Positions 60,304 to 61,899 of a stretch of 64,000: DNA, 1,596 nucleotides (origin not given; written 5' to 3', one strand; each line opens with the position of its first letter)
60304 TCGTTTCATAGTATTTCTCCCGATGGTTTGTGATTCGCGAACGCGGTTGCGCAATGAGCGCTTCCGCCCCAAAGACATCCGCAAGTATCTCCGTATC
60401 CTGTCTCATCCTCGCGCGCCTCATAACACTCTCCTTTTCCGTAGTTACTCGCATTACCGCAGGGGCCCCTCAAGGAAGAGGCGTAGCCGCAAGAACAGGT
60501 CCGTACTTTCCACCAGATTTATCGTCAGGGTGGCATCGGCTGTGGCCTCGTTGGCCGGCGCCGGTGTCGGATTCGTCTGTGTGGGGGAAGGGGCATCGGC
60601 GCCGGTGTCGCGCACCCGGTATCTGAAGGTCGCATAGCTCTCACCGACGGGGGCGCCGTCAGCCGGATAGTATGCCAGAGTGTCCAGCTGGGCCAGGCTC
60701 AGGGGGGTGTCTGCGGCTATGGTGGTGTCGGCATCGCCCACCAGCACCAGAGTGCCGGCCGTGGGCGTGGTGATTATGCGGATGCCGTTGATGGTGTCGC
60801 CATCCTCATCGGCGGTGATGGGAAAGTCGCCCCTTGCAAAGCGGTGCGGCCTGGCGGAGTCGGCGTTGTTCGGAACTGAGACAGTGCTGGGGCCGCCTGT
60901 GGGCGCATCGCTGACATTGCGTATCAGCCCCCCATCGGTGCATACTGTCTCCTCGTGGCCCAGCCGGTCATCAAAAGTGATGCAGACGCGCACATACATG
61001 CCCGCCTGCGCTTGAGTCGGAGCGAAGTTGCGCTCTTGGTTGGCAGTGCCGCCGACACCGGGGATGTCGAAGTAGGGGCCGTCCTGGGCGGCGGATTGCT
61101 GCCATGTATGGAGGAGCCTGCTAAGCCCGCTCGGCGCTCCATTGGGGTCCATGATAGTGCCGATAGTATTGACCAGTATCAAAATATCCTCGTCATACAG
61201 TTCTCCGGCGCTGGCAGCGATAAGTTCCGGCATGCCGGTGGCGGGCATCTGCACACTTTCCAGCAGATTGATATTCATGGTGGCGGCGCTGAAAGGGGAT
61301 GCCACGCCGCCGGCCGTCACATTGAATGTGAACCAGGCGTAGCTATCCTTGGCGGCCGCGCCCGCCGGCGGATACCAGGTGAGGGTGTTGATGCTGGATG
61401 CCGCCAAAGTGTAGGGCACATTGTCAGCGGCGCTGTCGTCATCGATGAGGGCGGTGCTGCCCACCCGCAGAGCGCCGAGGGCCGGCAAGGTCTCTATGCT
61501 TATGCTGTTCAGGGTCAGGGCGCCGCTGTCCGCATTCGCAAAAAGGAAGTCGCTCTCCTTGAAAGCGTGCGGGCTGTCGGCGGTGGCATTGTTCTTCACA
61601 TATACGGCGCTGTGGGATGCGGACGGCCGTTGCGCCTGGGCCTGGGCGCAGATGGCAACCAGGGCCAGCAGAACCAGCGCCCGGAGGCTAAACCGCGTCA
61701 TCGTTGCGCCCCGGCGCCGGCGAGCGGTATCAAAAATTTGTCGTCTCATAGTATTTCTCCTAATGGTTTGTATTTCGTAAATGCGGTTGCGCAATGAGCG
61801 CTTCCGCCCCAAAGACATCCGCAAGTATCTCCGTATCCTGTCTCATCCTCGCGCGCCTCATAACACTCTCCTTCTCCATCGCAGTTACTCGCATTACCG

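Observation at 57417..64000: Tandem array of secreted Ig/cadherin-like paralogs bracketed by invariant cassette-like DNA boundaries (a sixth copy lies at 3.6–5.4 kb)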

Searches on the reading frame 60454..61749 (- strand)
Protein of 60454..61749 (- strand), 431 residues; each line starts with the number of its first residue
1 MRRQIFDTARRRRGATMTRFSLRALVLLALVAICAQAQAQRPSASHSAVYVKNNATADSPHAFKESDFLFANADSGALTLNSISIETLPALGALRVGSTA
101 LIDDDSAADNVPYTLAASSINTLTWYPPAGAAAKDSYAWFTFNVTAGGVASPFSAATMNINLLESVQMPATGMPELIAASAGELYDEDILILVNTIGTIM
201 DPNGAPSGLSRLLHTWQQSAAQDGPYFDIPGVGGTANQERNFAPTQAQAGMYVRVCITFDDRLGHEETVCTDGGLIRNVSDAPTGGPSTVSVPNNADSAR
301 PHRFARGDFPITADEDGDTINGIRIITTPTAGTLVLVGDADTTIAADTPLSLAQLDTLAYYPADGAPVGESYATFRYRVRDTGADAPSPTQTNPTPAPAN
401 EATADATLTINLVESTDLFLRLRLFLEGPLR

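Call 5: search_protein_families(library=pfam, proteins=[window:60454-61749:-], max_evalue=0.1)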
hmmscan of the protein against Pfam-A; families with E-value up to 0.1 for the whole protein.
window:60454-61749:- (431 aa): 0 families

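Call 10: search_protein_families(library=ncbifam, proteins=[window:60454-61749:-], max_evalue=1)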
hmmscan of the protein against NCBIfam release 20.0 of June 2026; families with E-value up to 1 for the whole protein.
window:60454-61749:- (431 aa): 0 families

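Call 81: predict_structure(alignment_id=A5)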
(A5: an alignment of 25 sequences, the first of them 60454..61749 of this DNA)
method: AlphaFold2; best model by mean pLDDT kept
length: 431 residues; sequences in the alignment: 25
mean_pLDDT: 84.2   pTM: 0.60
mean pLDDT of the five models: 84.2, 83.2, 82.7, 82.6, 81.4
residues with pLDDT >= 90: 243; 70-90: 104; 50-70: 66; < 50: 18
segments of 3 or more residues with pLDDT < 50: 1-4, 7-19
pLDDT, mean of each block of 10 residues (from residue 1): 45 46 73 65 90 95 93 76 92 91 61 90 95 93 86 84 88 93 90 86 68 94 97 88 92 95 88 90 88 96 95 76 96 91 93 95 97 96 64 69 92 75 56 52
secondary structure, 60 per line:
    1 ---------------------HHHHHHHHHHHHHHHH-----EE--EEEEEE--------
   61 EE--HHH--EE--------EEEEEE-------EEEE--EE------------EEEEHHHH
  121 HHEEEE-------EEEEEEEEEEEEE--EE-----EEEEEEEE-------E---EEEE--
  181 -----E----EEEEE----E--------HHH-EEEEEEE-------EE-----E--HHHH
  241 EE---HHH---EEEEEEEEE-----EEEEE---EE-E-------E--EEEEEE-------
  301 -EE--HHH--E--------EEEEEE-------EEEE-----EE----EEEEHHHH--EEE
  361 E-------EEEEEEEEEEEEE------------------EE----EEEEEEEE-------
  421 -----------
elements in order: H22-37 E47-52 E80-85 E93-96 E113-116 H117-122 E123-126 E134-146 E156-163 E175-178 E191-195 E213-219 H237-240 E252-260 E266-270 E288-293 E320-325 E333-336 E348-351 H352-355 E358-361 E369-381 E406-413

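Call 83: fold_search(model_id=the predicted structure, library=pdb)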
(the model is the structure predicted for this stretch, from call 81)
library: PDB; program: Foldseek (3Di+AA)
matches with E <= 10: 1476; with E <= 0.001: 101
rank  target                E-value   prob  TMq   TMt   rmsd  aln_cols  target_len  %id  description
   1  5tfk                  8.2e-07  1.00  0.20  0.24  20.8       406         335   13  Crystal Structure of Mouse Cadherin-23 EC19-21 WT (released 2017-12-27)
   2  5i8d                  1.0e-06  1.00  0.20  0.23  20.9       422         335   13  Crystal Structure of Mouse Cadherin-23 EC19-21 S2064P (released 2017-08-23)
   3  5v5x_A                2.7e-06  1.00  0.19  0.19  21.2       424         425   11  Protocadherin gammaB7 EC3-6 cis-dimer structure (released 2017-11-01)
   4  4xhz                  4.4e-06  1.00  0.20  0.23  17.1       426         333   12  Crystal Structure of Human Protocadherin-15 EC8-10 (released 2016-09-21)
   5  8uin_G                6.5e-06  0.99  0.17  0.13  19.0       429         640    8  Structure of the C3bBb-albicin complex (released 2024-05-08)
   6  8uin_A                6.8e-06  0.99  0.16  0.12  19.2       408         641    9  Structure of the C3bBb-albicin complex (released 2024-05-08)
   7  9g93_A                9.4e-06  0.96  0.16  0.13  15.4       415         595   10  CryoET structure of the in vitro grown Bacillus anthracis Sap S-layer (released 2024-12-18)
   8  5w1d                  1.1e-05  0.99  0.19  0.20  14.3       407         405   12  Crystal Structure of Mouse Protocadherin-15 EC4-7 (released 2018-06-06)
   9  5v5x_D                1.1e-05  0.99  0.18  0.18  21.2       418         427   13  Protocadherin gammaB7 EC3-6 cis-dimer structure (released 2017-11-01)
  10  6e6b_B                1.3e-05  0.99  0.18  0.13  20.9       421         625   11  Crystal structure of the Protocadherin GammaB4 extracellular domain (released 2019-04-10)
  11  5tfm                  1.5e-05  1.00  0.23  0.28  18.4       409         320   11  Crystal Structure of Human Cadherin-23 EC6-8 (released 2017-12-27)
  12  5t9t_B                1.6e-05  0.98  0.17  0.15  21.4       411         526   12  Protocadherin Gamma B2 extracellular cadherin domains 1-5 (released 2016-10-19)
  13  5irb_B                2.3e-05  0.99  0.21  0.26  17.0       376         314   12  Structural insight into host cell surface retention of a 1.5-MDa bacterial ice-binding adhesin (released 2017-07-19)
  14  8eok_G                2.4e-05  0.94  0.16  0.13  18.7       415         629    9  Structure of the C3bB proconvertase in complex with lufaxin and factor Xa (released 2023-08-30)
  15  5t4n_B                2.5e-05  0.96  0.17  0.20  18.0       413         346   12  Crystal Structure of Human Protocadherin-15 EC3-5 D414A Variant (released 2017-02-22)
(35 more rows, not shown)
